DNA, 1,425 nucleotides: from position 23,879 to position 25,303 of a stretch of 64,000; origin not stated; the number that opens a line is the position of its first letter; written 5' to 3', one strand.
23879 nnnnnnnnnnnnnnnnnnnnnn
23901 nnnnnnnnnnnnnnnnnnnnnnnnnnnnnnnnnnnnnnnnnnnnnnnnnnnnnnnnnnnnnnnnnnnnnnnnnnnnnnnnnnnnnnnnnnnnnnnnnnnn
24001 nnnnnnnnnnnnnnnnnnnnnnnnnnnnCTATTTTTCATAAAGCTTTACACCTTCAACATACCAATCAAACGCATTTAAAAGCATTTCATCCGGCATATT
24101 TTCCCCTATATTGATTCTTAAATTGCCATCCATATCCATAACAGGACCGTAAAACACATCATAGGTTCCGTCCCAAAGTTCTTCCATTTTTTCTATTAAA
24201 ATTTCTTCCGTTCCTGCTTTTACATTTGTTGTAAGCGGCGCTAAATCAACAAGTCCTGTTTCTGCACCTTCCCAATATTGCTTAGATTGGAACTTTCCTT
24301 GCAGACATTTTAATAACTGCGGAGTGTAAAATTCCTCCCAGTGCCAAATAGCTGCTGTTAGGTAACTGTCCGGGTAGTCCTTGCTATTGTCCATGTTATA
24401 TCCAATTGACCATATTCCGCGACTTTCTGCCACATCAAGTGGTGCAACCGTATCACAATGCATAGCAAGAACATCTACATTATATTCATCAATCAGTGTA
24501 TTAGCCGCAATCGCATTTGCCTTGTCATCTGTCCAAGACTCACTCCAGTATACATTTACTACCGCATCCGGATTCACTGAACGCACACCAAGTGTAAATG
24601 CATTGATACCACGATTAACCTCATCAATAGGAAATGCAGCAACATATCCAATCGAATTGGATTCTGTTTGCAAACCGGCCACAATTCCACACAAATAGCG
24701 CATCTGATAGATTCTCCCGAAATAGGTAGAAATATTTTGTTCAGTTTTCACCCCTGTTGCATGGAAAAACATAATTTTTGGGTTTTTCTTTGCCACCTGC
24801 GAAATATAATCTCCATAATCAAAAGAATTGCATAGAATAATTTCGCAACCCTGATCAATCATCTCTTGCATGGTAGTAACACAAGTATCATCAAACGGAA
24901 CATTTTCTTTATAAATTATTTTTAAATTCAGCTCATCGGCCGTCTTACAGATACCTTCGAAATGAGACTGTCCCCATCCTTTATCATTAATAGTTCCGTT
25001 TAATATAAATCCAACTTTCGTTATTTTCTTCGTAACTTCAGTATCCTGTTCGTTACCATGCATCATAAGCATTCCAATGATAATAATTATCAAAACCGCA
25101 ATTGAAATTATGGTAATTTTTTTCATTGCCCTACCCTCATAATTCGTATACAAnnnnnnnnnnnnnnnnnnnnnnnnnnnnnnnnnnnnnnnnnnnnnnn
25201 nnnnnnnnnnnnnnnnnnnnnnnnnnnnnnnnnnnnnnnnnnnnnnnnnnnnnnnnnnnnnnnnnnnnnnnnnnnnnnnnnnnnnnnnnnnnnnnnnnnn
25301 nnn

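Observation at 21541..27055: Operon coupling a BMP-family (nucleoside-type) binding protein to a hybrid HK-Hpt and a membrane dCache-HD-GYP-REC phosphodiesterase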

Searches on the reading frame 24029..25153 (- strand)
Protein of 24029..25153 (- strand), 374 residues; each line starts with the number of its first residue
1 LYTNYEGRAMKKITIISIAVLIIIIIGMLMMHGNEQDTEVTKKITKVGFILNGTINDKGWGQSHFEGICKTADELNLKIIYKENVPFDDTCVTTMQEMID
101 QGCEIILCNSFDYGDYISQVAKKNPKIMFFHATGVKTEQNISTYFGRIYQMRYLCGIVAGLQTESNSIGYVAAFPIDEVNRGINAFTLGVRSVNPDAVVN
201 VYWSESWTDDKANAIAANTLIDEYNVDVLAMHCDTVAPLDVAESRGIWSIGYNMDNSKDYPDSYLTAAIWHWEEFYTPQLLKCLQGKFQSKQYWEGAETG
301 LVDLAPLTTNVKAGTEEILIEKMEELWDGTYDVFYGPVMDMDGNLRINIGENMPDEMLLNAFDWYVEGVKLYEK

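Call 4: search_protein_families(library=pfam, proteins=[window:24029-25153:-], max_evalue=0.01)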
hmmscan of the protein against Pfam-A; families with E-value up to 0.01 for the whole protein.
window:24029-25153:- (374 aa): 1 family
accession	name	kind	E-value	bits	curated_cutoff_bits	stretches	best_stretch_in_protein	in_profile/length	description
PF02608.20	Bmp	-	1.4e-54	185.6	24.1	1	44-322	1-287/301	ABC transporter substrate-binding protein PnrA-like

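Call 5: search_protein_families(library=ncbifam, proteins=[window:24029-25153:-], max_evalue=0.01)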
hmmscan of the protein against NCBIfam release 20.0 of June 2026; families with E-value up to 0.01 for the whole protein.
window:24029-25153:- (374 aa): 1 family
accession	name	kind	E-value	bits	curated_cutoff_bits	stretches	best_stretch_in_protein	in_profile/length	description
NF047927.1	ABC_BMP_B6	equivalog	1.9e-16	60.2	400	1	44-316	2-282/314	putative B6 ABC transporter substrate-binding protein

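Call 9: find_homologous_proteins(query=window:24029-25126:-, max_evalue=0.00001)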
Query window:24029-25126:- (365 aa): 4110 proteins with E <= 0.00001 among 5679 candidates; the best 120 are listed.
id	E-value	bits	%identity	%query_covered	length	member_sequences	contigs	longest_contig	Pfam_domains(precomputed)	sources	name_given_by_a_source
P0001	1.7e-249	845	100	100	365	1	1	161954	PF02608.21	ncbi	-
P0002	3.9e-212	722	84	100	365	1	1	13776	PF02608.21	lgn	-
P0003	7.7e-210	715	82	100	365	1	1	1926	PF02608.21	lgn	-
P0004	7.8e-204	695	80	100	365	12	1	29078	PF02608.21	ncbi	-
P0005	1.1e-200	685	79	100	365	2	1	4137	PF02608.21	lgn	-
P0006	4.9e-199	679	77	100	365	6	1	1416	PF02608.21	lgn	-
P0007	1.6e-198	677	76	100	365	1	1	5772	PF02608.21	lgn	-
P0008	6.9e-197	672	76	100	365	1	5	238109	PF02608.21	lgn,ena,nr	nr:BMP family ABC transporter substrate-binding protein [Lachnospiraceae bacterium]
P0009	8.7e-197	672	76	100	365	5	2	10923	PF02608.21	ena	-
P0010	1.7e-196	671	76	100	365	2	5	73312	PF02608.21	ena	-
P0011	4.2e-196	669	77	100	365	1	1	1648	PF02608.21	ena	-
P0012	2.6e-194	664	76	99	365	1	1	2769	PF02608.21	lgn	-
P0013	4.7e-194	663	75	100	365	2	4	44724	PF02608.21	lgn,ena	-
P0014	2.5e-193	660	75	100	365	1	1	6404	PF02608.21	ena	-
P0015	2.8e-192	657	75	100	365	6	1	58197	PF02608.21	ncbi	-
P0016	6.6e-192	656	75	100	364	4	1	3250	PF02608.21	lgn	-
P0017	1.0e-191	655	75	100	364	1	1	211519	PF02608.21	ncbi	-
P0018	2.5e-191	654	75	100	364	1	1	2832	PF02608.21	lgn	-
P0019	2.9e-191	654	74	100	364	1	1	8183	PF02608.21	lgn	-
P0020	8.6e-191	652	74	100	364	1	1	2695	PF02608.21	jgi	-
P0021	9.4e-191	652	74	100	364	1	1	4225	PF02608.21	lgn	-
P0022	1.2e-190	651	74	100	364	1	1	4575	PF02608.21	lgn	-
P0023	2.0e-190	651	74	100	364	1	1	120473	PF02608.21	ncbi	-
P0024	4.2e-190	650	74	100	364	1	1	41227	PF02608.21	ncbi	-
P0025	6.5e-190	649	73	100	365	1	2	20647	PF02608.21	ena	-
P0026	6.8e-190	649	74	100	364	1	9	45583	PF02608.21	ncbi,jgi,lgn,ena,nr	ncbi:MAG: BMP family ABC transporter substrate-binding protein [Lachnospiraceae bacterium]|nr:BMP fa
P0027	1.9e-189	648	74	100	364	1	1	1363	PF02608.21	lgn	-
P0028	6.6e-189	646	71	100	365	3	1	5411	PF02608.21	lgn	-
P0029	2.5e-188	644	74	100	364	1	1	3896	PF02608.21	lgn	-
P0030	1.1e-186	639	74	100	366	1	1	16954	PF02608.21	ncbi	-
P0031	2.0e-186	638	73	100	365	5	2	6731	PF02608.21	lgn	-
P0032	2.7e-185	634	73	100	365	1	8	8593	PF02608.21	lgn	-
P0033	9.7e-184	629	72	100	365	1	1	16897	PF02608.21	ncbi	-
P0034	1.2e-183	629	72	100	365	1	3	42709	PF02608.21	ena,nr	nr:BMP family ABC transporter substrate-binding protein [Eubacterium sp.]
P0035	1.3e-183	628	72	100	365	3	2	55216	PF02608.21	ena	-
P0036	1.7e-183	628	72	100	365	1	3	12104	PF02608.21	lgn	-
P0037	2.1e-183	628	72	100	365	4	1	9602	PF02608.21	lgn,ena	-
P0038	2.5e-183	627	73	100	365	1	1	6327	PF02608.21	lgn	-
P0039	7.2e-182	623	72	100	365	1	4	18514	PF02608.21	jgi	-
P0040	1.1e-181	622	72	100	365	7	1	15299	PF02608.21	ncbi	-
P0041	4.8e-181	620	70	100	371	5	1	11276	PF02608.21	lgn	-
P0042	1.1e-180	619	70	100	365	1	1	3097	PF02608.21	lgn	-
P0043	1.2e-178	612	70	100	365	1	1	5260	PF02608.21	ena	-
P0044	1.3e-177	609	70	100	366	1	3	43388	PF02608.21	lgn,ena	-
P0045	4.3e-175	600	68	100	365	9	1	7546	PF02608.21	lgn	-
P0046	6.4e-174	596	68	100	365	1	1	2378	PF02608.21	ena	-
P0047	8.9e-173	593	68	100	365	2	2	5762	PF02608.21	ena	-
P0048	2.2e-171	588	67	100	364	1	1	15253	PF02608.21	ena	-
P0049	3.6e-171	587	68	100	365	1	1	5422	PF02608.21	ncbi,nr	ncbi:MAG: BMP family ABC transporter substrate-binding protein [Lachnospiraceae bacterium]|nr:BMP fa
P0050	9.7e-171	586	70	94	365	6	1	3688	PF02608.21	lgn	-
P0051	2.1e-170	585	68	100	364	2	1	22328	PF02608.21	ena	-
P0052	3.6e-170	584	70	94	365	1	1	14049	PF02608.21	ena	-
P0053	5.7e-170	583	69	94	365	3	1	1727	PF02608.21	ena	-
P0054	5.3e-169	580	66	100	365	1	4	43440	PF02608.21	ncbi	-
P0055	5.8e-169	580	68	100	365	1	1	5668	PF02608.21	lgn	-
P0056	2.3e-168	578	67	100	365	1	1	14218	PF02608.21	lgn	-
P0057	2.5e-168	578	67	100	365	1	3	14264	PF02608.21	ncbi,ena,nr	ncbi:MAG: BMP family ABC transporter substrate-binding protein [Lachnospiraceae bacterium]|nr:BMP fa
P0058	2.9e-168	578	66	100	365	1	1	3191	PF02608.21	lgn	-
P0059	5.5e-168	577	66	100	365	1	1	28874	PF02608.21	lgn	-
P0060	5.6e-168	577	66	100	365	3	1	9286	PF02608.21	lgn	-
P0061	7.0e-168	577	66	100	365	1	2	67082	PF02608.21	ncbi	-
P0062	7.1e-168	577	66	100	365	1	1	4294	PF02608.21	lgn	-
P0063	9.6e-168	576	66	100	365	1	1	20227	PF02608.21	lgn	-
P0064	1.3e-166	572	65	100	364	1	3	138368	PF02608.21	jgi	-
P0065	2.4e-166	572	65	100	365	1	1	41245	PF02608.21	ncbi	-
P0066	2.4e-166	572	67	100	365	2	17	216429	PF02608.21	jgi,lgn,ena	-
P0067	4.4e-165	567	65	100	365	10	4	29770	PF02608.21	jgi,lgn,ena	-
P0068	8.8e-165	566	65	100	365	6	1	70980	PF02608.21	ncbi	-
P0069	1.3e-163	563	66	100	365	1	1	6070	PF02608.21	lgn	-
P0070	3.4e-163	561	65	100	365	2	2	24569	PF02608.21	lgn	-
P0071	1.6e-162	559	67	92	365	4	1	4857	PF02608.21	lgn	-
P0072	4.7e-162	557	64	100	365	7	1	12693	PF02608.21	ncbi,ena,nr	ncbi:MAG: BMP family ABC transporter substrate-binding protein [Lachnospiraceae bacterium]|nr:BMP fa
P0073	1.4e-161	556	63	100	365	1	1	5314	PF02608.21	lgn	-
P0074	2.8e-161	555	64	100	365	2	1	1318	PF02608.21,PF13458.13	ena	-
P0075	2.6e-160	552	64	100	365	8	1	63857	PF02608.21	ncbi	-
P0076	2.6e-159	548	63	100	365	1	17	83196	PF02608.21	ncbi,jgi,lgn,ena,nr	ncbi:MAG: BMP family ABC transporter substrate-binding protein [Lachnospiraceae bacterium]|nr:BMP fa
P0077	3.4e-159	548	63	100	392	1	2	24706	PF02608.21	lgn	-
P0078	6.4e-159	547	63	100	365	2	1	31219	PF02608.21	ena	-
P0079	1.4e-158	546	63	100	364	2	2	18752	PF02608.21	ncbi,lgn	-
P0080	2.8e-158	545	63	100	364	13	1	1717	PF02608.21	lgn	-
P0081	4.6e-158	544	62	100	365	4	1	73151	PF02608.21,PF13458.13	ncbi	-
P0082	2.4e-157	542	63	99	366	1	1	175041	PF02608.21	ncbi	-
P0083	4.2e-157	541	65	92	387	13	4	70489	PF02608.21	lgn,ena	-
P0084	9.9e-157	540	63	99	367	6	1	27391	PF02608.21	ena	-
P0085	1.3e-156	540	62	100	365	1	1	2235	PF02608.21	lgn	-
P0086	1.6e-156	539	64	93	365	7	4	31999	PF02608.21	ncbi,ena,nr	ncbi:MAG: BMP family ABC transporter substrate-binding protein [Lachnospiraceae bacterium]|nr:BMP fa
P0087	2.5e-156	539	61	100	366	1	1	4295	PF02608.21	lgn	-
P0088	5.2e-156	538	64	93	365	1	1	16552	PF02608.21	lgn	-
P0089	5.5e-156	537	59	99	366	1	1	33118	PF02608.21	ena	-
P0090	1.1e-155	537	61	99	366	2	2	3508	PF02608.21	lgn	-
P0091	1.3e-155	536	62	100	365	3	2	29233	PF02608.21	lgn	-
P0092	6.4e-155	534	62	100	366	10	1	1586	PF02608.21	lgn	-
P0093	7.0e-155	534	61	100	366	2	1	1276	PF02608.21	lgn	-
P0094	3.1e-154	532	62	99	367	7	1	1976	PF02608.21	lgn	-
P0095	6.3e-154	531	62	100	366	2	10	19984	PF02608.21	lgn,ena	-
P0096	6.9e-154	531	61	100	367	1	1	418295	PF02608.21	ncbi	-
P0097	1.6e-153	529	61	99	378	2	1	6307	PF02608.21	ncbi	-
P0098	4.0e-153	528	62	99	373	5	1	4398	PF02608.21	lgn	-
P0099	5.8e-153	528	62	99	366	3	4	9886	PF02608.21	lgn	-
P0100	7.2e-153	527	61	99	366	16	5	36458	PF02608.21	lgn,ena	-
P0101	8.4e-153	527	61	99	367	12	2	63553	PF02608.21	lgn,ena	-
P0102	1.0e-152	527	60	100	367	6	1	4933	PF02608.21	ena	-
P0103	1.7e-152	526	62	99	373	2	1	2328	PF02608.21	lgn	-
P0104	1.9e-152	526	61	100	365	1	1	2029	PF02608.21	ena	-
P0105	1.9e-152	526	63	99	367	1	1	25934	PF02608.21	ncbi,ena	-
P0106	2.1e-152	526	62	97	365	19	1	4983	PF02608.21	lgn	-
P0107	6.9e-152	524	61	99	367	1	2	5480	PF02608.21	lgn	-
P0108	1.2e-151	523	60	100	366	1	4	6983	PF02608.21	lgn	-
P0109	1.2e-151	523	61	99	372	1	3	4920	PF02608.21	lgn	-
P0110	1.8e-151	523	61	99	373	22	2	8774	PF02608.21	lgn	-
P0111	2.6e-151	522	61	100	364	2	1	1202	PF02608.21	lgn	-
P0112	6.5e-151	521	61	100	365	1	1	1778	PF02608.21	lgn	-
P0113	6.8e-151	521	60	99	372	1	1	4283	PF02608.21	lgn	-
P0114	1.0e-150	520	60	100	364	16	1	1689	PF02608.21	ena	-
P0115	1.8e-150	519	61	100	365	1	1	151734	PF02608.21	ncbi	-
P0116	2.0e-150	519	60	99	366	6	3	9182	PF02608.21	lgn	-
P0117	2.1e-150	519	59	100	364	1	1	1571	PF02608.21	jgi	-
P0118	3.0e-150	519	60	99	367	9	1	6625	PF02608.21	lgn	-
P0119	3.4e-150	518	59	100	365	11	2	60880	PF02608.21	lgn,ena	-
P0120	3.6e-150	518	59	100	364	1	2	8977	PF02608.21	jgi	-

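Call 10: find_encoding_contigs(protein=P0008, flank=8000, max_places=2)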
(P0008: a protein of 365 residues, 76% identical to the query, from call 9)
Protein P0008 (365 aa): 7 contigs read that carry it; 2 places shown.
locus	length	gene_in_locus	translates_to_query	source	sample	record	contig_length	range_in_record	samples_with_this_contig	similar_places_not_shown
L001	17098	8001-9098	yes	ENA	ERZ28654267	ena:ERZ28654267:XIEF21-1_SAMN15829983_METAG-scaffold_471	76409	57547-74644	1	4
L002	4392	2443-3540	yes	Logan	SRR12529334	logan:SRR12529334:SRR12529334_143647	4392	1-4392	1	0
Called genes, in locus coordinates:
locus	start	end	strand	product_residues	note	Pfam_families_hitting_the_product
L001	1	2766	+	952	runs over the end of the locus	PF04760:IF2_N, PF00009:GTP_EFTU, PF00071:Ras (weak), PF01926:MMR_HSR1, PF03144:GTP_EFTU_D2 (faint), PF22042:EF-G_D2, PF11987:IF-2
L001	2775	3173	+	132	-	PF02033:RBFA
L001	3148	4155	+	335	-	PF01368:DHH, PF02272:DHHA1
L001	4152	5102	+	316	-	PF01509:TruB_N, PF16198:TruB_C_2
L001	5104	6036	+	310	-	PF06574:FAD_syn, PF01687:Flavokinase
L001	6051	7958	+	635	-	PF02743:dCache_1, PF22673:MCP-like_PDC_1 (faint), PF08668:HDOD (weak), PF13487:HD_5, PF01966:HD, PF00072:Response_reg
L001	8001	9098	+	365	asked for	PF02608:Bmp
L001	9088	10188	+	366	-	PF02608:Bmp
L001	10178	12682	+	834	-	PF00512:HisKA, PF02518:HATPase_c, PF00072:Response_reg, PF01627:Hpt (faint)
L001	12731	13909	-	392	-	PF01411:tRNA-synt_2c, PF07973:tRNA_SAD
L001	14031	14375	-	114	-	PF08863:YolD (weak)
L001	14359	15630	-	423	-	PF00817:IMS, PF11799:IMS_C (weak)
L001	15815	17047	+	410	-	PF00520:Ion_trans, PF07885:Ion_trans_2, PF02080:TrkA_C (weak)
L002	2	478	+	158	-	?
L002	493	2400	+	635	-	PF02743:dCache_1, PF22673:MCP-like_PDC_1 (faint), PF08668:HDOD (weak), PF13487:HD_5, PF01966:HD, PF00072:Response_reg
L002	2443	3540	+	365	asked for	PF02608:Bmp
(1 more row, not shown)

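Call 11: find_encoding_contigs(protein=P0096, flank=8000, max_places=2)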
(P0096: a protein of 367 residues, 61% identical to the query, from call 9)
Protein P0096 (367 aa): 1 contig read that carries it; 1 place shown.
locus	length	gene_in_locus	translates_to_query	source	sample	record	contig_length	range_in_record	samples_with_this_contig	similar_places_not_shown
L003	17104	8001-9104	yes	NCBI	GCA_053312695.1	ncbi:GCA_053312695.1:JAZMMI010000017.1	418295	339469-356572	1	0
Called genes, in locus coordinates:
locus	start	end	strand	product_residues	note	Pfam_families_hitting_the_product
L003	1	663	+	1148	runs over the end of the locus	PF02837:Glyco_hydro_2_N, PF13364:BetaGal_ABD2 (faint), PF22666:Glyco_hydro_2_N2 (weak), PF00703:Glyco_hydro_2, PF02836:Glyco_hydro_2_C, PF16355:DUF4982, PF18565:Glyco_hydro2_C5, PF03422:CBM_6 (faint)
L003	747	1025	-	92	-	-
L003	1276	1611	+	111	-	PF02036:SCP2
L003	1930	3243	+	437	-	-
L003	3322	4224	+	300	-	PF00291:PALP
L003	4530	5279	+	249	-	PF09359:VTC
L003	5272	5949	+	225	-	PF16316:DUF4956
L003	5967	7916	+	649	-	PF13290:CHB_HEX_C_1, PF13287:Fn3_assoc, PF08757:CotH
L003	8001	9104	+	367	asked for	PF02608:Bmp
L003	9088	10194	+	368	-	PF02608:Bmp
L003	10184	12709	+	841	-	PF00512:HisKA, PF02518:HATPase_c, PF00072:Response_reg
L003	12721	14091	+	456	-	PF00072:Response_reg, PF00990:GGDEF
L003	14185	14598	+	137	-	PF12844:HTH_19, PF13560:HTH_31, PF01381:HTH_3, PF07022:Phage_CI_repr (faint)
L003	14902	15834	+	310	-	PF02517:Rce1-like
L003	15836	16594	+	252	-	PF00899:ThiF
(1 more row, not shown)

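Call 12: find_encoding_contigs(protein=P0066, flank=8000, max_places=2)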
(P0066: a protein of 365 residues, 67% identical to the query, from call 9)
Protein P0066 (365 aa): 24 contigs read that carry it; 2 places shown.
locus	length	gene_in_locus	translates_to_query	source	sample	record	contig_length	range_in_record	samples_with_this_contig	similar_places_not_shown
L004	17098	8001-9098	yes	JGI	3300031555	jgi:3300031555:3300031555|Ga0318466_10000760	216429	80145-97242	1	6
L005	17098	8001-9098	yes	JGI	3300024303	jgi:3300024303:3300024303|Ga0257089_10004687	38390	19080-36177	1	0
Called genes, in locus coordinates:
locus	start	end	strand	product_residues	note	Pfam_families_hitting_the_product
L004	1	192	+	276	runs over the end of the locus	PF08543:Phos_pyr_kin, PF00294:PfkB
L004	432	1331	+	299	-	-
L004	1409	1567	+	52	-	-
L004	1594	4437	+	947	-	PF04542:Sigma70_r2, PF04545:Sigma70_r4 (weak), PF08281:Sigma70_r4_2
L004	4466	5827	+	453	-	-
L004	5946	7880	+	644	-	PF00990:GGDEF (weak), PF00563:EAL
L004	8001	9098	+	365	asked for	PF02608:Bmp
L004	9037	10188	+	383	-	PF02608:Bmp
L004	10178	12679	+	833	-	PF00512:HisKA, PF02518:HATPase_c, PF00072:Response_reg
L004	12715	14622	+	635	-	PF02743:dCache_1, PF22673:MCP-like_PDC_1 (weak), PF08668:HDOD (weak), PF13487:HD_5, PF01966:HD, PF00072:Response_reg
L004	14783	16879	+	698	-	PF12437:GSIII_N, PF00120:Gln-synt_C, PF18318:Gln-synt_C-ter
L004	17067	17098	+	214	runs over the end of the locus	PF14014:DUF4230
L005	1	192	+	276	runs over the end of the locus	PF08543:Phos_pyr_kin, PF00294:PfkB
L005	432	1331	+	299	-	-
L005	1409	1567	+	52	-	-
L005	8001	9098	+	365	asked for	PF02608:Bmp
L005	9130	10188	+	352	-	PF02608:Bmp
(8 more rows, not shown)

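Call 16: find_related_loci(query=A1, collection=genome_contigs, flank=10000)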
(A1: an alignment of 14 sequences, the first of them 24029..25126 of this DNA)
Query A1 (365 aa) in genome_contigs; peptide patterns used: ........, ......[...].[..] (x = any residue, [..] = any of these).
600 stretches matched a pattern (row limit reached: there are more); 597 encode a relative of the query (tblastn E <= 1e-3); the best 80 are kept; 80 distinct loci.
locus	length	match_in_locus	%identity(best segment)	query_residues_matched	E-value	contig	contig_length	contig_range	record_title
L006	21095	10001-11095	74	1-365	0e+0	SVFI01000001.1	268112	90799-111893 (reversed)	MAG: Lachnospiraceae bacterium isolate SIG328 NODE_432_length_268112_cov_4.154613, whole genome shotgun sequence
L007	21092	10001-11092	74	1-364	0e+0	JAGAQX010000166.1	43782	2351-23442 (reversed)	MAG: Lachnospiraceae bacterium isolate RGIG8692 Water_deer_Colon-2__c278968, whole genome shotgun sequence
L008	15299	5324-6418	72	1-365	1e-179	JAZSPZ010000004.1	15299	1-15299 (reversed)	MAG: Lachnospiraceae bacterium isolate T1900044545_TS20190011.MAGScoT_cleanbin_000018 SGB_121_k141_3769495, whole genome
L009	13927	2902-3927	70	24-365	2e-166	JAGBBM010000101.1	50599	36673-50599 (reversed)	MAG: Lachnospiraceae bacterium isolate RGIG8967 Water_deer_Rectum-2__c399874, whole genome shotgun sequence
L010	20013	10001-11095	64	1-365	3e-166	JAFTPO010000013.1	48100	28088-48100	MAG: Lachnospiraceae bacterium isolate RGIG4033 Roe_deer_Cecum-5__c662, whole genome shotgun sequence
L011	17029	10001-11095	67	1-365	3e-165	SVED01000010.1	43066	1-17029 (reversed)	MAG: Lachnospiraceae bacterium isolate SIG297 NODE_4943_length_43066_cov_1.467873, whole genome shotgun sequence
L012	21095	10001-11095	65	1-365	3e-159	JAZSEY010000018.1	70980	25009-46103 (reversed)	MAG: Lachnospiraceae bacterium isolate T1900044587_TS20190053.MAGScoT_cleanbin_000008 SGB_602_k141_1547334, whole genome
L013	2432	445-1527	63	1-360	4e-167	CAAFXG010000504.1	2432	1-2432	MAG TPA_asm: Lachnospiraceae bacterium, isolate HGM12091, WGS project CAAFXG010000000 data, contig: SRS475647_33_k119_32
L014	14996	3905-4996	58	1-364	7e-150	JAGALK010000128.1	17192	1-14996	MAG: Lachnospiraceae bacterium isolate RGIG8549 Water_deer_Cecum-3__c618083, whole genome shotgun sequence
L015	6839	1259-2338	59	1-360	7e-150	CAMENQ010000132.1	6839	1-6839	MAG: uncultured Roseburia sp. isolate SRR11489750_bin.13_metaWRAP_v1.3_MAG genome assembly, contig: ERZ11466814.11582, w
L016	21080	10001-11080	59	1-360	1e-148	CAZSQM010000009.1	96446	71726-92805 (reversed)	MAG TPA_asm: uncultured Lachnospiraceae bacterium isolate binchicken_co370_236 genome assembly, contig: NODE_331_length_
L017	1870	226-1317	59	1-364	9e-160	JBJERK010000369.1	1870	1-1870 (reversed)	MAG: Ruminiclostridium sp. isolate PUUB39_bin.033 NODE_78224_length_1870_cov_7.013223, whole genome shotgun sequence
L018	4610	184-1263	58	1-360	3e-150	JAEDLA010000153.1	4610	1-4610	MAG: Oscillospiraceae bacterium isolate MAG228 NODE_26285_length_4610_cov_7.403074, whole genome shotgun sequence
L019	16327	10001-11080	58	1-360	3e-147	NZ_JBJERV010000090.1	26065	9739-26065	MAG: Huintestinicola sp. isolate PUUB48_bin.013 NODE_747_length_26065_cov_19.125682, whole genome shotgun sequence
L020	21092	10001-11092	59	1-364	5e-147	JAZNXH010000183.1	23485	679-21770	MAG: Lachnospiraceae bacterium isolate T1900044779_TS20190245.MAGScoT_cleanbin_000035 SGB_2542_k141_967389, whole genome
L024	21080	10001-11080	58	1-360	1e-145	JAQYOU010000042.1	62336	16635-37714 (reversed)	MAG: bacterium isolate SUG1914 k141_194698, whole genome shotgun sequence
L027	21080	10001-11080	56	1-360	1e-144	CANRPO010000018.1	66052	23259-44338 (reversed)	MAG: uncultured Lachnospiraceae bacterium isolate Lapin-017__bin49 genome assembly, contig: Lapin-017__NODE_161_length_6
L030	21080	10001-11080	60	1-360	2e-143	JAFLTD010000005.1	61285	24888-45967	MAG: Lachnospiraceae bacterium isolate HAN044 Seq5, whole genome shotgun sequence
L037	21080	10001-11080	58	1-360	4e-140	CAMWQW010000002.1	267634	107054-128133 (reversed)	MAG TPA_asm: uncultured Lachnospiraceae bacterium isolate SRR14411251_bin.11_metawrap_v1.3_MAG genome assembly, contig:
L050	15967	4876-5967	52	1-364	4e-132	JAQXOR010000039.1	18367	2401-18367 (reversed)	MAG: Lachnospiraceae bacterium isolate SUG1384 k141_37521, whole genome shotgun sequence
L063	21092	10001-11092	47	1-364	1e-113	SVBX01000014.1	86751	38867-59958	MAG: Selenomonas ruminantium isolate SIG239 NODE_450_length_86751_cov_22.003023, whole genome shotgun sequence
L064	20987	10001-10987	50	36-364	7e-111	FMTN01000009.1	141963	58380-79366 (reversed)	Lachnospiraceae bacterium C10 genome assembly, contig: IE06DRAFT_scaffold00004.4, whole genome shotgun sequence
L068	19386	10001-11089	45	1-360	1e-106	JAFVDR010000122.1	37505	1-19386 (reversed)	MAG: Treponema sp. isolate RGIG5076 Roe_deer_Rumen.Co__c607973, whole genome shotgun sequence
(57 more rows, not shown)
